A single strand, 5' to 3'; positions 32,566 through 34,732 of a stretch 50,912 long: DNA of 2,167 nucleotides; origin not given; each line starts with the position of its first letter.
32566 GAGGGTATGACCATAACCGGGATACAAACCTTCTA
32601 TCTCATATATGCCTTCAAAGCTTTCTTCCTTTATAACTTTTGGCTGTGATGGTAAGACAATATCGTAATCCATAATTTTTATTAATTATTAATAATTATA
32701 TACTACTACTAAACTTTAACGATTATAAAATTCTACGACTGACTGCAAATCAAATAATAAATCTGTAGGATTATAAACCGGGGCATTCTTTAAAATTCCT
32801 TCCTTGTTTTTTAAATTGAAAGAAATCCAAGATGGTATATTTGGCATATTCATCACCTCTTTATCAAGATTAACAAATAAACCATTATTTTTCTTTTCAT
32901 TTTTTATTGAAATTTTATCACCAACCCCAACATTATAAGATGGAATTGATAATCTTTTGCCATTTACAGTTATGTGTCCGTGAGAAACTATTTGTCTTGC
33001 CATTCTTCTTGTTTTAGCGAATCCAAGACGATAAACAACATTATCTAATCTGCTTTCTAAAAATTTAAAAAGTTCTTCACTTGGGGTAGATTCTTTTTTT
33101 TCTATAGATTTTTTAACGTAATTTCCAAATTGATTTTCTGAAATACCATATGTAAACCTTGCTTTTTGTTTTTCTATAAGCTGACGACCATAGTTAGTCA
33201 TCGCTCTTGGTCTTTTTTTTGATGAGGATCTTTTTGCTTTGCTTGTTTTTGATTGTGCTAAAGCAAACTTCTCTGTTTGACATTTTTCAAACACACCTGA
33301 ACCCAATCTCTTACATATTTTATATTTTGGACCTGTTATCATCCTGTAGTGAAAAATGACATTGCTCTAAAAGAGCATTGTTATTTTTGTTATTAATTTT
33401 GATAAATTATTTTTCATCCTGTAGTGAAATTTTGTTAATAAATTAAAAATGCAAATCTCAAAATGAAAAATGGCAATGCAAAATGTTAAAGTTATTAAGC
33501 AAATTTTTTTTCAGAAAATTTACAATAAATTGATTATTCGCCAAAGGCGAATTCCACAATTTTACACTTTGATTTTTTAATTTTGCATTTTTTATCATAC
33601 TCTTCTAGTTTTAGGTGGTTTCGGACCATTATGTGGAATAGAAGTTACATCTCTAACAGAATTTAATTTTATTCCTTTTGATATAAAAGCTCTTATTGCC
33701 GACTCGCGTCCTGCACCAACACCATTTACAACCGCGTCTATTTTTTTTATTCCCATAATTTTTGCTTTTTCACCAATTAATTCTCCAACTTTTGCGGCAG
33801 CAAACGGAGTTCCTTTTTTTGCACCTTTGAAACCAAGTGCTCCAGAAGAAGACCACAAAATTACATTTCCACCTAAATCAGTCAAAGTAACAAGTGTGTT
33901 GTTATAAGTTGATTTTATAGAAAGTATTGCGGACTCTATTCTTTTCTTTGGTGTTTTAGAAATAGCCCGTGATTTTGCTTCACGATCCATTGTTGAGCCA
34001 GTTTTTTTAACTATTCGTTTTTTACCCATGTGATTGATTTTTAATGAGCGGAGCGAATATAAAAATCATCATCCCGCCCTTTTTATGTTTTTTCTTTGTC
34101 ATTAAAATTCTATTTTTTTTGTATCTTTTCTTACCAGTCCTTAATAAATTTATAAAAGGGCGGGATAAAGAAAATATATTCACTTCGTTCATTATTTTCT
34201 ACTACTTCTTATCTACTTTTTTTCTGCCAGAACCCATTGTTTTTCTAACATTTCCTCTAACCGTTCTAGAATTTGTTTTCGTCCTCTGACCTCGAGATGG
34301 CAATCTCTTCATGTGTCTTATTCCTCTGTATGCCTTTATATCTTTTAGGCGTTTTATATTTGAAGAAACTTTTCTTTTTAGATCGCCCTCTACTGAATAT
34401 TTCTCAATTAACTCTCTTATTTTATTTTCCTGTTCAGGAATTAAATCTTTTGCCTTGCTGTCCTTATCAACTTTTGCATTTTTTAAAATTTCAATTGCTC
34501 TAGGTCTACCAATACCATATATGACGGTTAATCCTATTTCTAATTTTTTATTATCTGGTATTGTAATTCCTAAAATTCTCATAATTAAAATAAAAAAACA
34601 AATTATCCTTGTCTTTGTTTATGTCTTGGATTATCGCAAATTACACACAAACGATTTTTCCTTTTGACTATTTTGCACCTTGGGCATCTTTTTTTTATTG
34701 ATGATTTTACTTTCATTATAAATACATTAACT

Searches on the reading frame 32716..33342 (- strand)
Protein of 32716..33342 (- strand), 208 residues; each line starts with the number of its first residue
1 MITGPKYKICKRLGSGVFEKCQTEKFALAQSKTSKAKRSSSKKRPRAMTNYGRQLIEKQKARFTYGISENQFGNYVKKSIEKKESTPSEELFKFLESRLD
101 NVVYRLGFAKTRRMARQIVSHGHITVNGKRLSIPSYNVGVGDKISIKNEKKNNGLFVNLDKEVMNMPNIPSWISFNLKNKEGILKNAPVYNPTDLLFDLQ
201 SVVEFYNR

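Call 85: search_protein_families(library=pfam, proteins=[window:32716-33342:-], max_evalue=0.00001)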
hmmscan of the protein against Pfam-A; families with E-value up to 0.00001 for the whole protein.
window:32716-33342:- (208 aa): 2 families
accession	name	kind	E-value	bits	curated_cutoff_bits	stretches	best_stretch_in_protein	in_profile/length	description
PF01479.30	S4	-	3.5e-21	75.1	22.8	1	98-144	2-48/48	S4 domain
PF00163.24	Ribosomal_S4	-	9.3e-18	65.2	23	1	3-96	3-95/95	Ribosomal protein S4/S9 N-terminal domain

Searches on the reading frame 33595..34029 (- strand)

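Call 86: search_protein_families(library=pfam, proteins=[window:33595-34029:-], max_evalue=0.00001)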
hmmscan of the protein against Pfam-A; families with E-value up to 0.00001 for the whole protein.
window:33595-34029:- (144 aa): 1 family
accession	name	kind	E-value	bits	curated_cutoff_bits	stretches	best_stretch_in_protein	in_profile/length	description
PF00411.24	Ribosomal_S11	-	9.7e-34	116.5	25.1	1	35-143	2-110/110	Ribosomal protein S11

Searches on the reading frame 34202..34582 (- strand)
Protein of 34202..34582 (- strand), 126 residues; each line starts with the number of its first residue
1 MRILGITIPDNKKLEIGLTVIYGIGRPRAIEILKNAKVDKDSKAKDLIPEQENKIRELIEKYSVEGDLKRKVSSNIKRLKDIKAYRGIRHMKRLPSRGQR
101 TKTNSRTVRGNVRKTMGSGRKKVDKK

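Call 86: search_protein_families(library=pfam, proteins=[window:34202-34582:-], max_evalue=0.00001)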
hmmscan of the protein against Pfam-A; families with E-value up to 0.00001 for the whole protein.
window:34202-34582:- (126 aa): 1 family
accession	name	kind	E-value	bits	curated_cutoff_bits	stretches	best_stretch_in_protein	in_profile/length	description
PF00416.27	Ribosomal_S13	-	3.1e-29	102.4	31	1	2-107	1-128/128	Ribosomal protein S13/S18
